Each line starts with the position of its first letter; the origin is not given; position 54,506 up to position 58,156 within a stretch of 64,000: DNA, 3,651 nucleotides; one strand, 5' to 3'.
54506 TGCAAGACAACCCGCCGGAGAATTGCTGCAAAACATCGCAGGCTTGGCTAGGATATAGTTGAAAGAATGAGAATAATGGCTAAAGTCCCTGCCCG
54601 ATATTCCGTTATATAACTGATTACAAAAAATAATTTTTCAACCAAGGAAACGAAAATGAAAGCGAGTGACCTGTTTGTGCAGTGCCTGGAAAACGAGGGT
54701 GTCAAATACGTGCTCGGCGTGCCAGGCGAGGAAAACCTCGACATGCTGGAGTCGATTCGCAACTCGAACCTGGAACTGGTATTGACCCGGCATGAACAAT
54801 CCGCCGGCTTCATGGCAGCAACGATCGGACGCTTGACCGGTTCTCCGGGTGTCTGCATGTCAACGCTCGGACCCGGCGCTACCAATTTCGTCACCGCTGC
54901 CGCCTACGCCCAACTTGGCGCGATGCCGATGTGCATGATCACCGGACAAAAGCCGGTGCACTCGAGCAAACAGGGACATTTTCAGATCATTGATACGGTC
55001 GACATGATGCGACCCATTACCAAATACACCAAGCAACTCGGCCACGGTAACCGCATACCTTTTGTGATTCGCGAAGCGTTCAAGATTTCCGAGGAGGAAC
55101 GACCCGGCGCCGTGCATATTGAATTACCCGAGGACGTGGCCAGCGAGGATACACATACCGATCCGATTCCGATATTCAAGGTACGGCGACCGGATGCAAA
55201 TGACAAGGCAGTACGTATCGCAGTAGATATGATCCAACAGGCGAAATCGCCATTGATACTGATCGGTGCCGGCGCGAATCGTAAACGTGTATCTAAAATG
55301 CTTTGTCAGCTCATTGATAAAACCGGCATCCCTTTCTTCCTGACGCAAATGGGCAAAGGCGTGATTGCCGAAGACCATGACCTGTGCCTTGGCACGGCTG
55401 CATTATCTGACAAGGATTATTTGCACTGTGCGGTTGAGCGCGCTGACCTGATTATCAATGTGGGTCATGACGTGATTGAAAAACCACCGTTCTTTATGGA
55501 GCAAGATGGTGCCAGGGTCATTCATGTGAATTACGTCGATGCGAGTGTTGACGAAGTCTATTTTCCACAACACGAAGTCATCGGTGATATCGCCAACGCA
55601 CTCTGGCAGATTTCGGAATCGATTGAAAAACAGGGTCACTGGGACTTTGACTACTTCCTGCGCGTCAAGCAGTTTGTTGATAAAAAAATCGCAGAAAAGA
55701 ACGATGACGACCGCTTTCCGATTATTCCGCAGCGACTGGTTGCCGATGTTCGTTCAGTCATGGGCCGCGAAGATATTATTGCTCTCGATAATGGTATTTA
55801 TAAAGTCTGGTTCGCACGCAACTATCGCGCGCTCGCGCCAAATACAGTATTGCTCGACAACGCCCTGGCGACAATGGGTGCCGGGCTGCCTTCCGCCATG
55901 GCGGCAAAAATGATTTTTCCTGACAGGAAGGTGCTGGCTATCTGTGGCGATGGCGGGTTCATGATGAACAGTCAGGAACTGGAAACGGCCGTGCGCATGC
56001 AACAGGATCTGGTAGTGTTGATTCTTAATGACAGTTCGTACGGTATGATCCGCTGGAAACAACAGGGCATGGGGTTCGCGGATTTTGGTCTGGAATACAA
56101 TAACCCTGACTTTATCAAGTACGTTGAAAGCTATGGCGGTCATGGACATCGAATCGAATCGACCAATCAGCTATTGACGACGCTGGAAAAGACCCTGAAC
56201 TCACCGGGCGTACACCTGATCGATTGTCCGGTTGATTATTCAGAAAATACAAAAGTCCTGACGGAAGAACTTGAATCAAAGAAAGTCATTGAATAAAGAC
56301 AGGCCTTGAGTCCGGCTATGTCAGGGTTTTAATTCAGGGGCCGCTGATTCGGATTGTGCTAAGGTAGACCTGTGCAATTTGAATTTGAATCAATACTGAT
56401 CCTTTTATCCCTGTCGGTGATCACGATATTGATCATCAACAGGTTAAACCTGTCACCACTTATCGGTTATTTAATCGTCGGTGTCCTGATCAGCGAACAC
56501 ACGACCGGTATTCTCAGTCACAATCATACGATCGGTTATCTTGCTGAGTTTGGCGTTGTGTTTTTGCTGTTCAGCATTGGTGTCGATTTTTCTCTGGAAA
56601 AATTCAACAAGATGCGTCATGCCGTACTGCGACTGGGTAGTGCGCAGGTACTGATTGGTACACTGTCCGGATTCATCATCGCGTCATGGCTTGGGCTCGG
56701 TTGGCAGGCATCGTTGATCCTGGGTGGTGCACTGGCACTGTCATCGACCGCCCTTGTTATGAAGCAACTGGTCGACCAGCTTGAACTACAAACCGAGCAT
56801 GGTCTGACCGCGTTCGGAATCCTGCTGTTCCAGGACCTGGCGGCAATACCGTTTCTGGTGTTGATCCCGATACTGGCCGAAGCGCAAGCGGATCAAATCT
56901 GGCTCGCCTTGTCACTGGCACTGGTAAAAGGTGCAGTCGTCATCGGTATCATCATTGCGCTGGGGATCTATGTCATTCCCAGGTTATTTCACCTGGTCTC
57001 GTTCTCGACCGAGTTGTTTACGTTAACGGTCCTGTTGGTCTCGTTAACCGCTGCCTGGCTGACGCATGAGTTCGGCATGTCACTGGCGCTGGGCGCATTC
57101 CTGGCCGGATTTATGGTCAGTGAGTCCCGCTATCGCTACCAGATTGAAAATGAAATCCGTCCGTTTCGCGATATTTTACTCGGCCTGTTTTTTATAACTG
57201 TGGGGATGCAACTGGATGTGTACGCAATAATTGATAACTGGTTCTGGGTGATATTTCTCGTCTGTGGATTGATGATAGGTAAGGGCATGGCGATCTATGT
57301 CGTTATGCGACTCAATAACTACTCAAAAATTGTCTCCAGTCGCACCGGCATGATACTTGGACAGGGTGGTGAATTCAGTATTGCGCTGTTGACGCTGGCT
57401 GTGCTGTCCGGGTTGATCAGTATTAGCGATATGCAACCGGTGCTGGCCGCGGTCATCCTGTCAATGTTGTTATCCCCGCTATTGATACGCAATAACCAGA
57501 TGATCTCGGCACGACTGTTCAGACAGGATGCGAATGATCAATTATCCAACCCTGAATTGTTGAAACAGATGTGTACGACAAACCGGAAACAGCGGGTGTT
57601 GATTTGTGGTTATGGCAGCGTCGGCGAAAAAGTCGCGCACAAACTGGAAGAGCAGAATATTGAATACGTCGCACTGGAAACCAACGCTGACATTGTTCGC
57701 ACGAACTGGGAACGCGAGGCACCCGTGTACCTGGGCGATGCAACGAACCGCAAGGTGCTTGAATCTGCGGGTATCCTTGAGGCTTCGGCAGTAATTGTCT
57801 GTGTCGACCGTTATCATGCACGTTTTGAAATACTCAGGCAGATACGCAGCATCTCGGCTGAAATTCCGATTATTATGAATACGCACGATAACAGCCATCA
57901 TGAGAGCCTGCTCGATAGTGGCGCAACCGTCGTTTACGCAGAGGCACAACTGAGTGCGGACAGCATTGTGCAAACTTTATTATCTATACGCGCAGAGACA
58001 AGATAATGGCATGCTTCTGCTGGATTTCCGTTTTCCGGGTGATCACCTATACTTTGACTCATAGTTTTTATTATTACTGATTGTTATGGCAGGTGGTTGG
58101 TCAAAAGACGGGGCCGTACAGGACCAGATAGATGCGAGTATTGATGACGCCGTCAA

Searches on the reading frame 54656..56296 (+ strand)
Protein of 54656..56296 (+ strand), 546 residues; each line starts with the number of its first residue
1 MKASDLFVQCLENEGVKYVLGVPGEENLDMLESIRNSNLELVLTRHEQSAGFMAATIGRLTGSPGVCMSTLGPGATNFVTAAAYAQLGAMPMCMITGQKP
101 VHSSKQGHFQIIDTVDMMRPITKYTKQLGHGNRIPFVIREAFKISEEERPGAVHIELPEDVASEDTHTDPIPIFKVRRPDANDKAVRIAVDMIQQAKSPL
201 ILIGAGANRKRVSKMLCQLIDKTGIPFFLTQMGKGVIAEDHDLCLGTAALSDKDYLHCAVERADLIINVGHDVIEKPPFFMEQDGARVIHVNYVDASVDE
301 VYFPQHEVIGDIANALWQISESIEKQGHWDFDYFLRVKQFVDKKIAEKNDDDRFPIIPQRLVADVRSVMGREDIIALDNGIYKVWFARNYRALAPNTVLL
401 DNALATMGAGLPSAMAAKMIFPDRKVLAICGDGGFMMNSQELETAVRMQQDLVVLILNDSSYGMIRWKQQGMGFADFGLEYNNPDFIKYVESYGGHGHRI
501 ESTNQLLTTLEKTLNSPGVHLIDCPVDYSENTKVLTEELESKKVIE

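Call 29: search_protein_families(library=pfam, proteins=[window:54656-56296:+], max_evalue=0.001)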
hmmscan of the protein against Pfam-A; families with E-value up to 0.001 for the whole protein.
window:54656-56296:+ (546 aa): 3 families
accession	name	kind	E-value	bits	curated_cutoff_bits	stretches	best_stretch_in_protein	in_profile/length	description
PF02775.26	TPP_enzyme_C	-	1.4e-40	139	21.9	1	378-524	1-151/151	Thiamine pyrophosphate enzyme, C-terminal TPP binding domain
PF02776.23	TPP_enzyme_N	-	8.2e-37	126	26.8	1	1-117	1-119/119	Thiamine pyrophosphate enzyme, N-terminal TPP binding domain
PF00205.28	TPP_enzyme_M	-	1.1e-29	103.3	30.4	1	188-318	3-136/137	Thiamine pyrophosphate enzyme, central domain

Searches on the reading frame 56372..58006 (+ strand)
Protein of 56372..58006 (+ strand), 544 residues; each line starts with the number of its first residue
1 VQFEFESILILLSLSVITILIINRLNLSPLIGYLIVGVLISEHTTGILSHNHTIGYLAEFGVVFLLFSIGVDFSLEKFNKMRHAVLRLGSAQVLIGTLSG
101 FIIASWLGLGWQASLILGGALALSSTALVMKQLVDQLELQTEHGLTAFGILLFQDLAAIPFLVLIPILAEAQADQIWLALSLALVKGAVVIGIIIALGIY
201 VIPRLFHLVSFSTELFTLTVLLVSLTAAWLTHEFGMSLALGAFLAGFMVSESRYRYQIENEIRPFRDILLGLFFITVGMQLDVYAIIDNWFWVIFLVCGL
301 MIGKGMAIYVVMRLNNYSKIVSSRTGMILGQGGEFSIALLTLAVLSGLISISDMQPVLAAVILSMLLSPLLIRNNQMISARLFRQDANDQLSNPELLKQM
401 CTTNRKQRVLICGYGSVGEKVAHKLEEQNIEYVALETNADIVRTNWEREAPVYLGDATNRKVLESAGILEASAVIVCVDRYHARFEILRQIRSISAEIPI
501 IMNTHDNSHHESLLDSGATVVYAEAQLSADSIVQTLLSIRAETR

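Call 29: search_protein_families(library=pfam, proteins=[window:56372-58006:+], max_evalue=0.001)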
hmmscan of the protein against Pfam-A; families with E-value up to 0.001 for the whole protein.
window:56372-58006:+ (544 aa): 2 families
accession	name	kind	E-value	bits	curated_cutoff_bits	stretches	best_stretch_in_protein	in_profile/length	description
PF00999.27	Na_H_Exchanger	-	2.3e-56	191.7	26.2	1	13-371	3-373/375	Sodium/hydrogen exchanger, transmembrane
PF02254.24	TrkA_N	-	4.8e-22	78.9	23.8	1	409-521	1-113/116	TrkA-N domain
